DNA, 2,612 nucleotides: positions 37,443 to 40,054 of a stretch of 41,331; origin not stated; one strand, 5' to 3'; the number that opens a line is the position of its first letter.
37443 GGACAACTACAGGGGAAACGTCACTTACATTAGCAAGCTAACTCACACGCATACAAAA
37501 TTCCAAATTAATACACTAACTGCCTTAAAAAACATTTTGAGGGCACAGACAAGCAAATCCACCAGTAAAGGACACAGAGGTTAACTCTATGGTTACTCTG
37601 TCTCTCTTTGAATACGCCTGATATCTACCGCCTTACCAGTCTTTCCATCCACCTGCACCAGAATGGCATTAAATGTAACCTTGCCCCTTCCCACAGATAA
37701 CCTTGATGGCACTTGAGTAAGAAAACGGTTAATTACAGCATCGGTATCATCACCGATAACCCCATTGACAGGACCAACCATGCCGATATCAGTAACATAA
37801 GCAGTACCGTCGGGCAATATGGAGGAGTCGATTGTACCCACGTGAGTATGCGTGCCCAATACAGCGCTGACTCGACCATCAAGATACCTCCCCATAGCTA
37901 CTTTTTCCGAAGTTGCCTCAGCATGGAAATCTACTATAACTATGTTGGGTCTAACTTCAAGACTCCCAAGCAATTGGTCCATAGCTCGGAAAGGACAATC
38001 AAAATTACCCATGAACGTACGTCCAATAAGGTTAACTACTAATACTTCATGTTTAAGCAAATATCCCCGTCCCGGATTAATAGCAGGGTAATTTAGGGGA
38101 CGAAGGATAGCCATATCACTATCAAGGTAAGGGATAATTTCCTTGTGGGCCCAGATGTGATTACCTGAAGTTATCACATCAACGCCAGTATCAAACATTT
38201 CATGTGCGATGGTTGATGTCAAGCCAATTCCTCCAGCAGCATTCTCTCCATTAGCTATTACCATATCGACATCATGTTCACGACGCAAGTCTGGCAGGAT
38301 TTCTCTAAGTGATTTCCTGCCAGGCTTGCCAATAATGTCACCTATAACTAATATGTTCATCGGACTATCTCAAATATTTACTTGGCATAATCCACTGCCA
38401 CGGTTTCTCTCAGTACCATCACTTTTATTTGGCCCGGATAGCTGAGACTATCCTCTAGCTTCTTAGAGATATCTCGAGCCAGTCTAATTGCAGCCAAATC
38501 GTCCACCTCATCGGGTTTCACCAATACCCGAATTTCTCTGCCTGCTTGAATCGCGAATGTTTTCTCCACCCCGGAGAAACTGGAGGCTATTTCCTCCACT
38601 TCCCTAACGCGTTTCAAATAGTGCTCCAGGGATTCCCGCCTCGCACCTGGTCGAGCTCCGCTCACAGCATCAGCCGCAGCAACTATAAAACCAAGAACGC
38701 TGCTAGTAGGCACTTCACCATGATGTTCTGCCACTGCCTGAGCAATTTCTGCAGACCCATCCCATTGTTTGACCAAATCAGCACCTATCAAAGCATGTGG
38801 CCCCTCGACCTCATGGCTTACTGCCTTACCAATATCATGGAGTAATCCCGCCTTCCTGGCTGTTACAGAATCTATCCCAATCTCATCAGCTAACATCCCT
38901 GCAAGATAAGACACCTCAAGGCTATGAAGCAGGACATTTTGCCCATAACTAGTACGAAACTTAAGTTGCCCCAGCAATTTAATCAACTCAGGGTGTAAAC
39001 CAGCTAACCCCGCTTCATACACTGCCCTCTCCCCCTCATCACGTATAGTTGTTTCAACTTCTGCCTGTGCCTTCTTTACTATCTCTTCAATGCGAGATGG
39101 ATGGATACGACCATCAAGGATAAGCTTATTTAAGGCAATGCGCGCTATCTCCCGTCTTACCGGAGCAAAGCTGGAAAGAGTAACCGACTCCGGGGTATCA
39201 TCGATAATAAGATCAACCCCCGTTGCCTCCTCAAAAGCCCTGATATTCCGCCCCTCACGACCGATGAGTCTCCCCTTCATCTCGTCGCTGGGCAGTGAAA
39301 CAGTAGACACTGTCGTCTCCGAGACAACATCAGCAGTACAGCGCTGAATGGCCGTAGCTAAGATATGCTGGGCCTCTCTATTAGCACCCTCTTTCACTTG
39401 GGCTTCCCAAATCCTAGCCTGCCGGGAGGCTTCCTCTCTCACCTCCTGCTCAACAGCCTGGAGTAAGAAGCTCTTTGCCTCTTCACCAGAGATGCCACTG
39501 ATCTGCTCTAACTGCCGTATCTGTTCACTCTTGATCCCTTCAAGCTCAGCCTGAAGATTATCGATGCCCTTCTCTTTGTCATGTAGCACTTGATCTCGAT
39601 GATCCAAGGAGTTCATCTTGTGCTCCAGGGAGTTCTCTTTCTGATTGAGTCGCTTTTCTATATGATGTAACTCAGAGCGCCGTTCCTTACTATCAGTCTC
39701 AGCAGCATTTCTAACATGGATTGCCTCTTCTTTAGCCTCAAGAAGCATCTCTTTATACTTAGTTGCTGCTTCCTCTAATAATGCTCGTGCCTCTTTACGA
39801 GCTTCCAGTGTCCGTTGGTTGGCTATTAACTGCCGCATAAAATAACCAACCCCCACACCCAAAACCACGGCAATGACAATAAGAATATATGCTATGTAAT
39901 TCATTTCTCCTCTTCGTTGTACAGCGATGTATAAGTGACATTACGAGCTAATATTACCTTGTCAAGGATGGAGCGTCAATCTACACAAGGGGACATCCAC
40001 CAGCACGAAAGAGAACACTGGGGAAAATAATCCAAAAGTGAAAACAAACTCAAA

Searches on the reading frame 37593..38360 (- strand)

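Call 91: search_protein_families(library=pfam, proteins=[window:37593-38360:-], max_evalue=0.00001)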
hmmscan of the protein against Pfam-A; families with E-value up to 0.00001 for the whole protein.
window:37593-38360:- (255 aa): 2 families
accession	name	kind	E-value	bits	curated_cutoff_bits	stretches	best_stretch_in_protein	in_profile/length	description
PF13277.11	YmdB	-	2.9e-100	335.2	27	1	4-250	1-253/253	YmdB-like protein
PF00149.33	Metallophos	-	1.5e-11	45.5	21.5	1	1-174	1-190/191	Calcineurin-like phosphoesterase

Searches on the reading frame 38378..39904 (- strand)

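Call 51: search_protein_families(library=pfam, proteins=[window:38378-39904:-], max_evalue=0.00001)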
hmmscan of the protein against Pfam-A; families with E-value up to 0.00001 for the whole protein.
window:38378-39904:- (508 aa): 4 families
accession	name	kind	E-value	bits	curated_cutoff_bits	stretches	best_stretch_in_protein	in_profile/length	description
PF12072.13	RNase_Y_N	-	1.3e-48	165.6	32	1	5-192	2-200/201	RNase Y N-terminal region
PF01966.28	HD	-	2.7e-18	66.8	22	1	326-415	3-114/116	HD domain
PF00013.35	KH_1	-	1e-06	28.8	21.5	1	201-254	3-60/66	KH domain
PF08668.18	HDOD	-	1.5e-06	28.3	22.9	0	324-362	95-134/196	HDOD domain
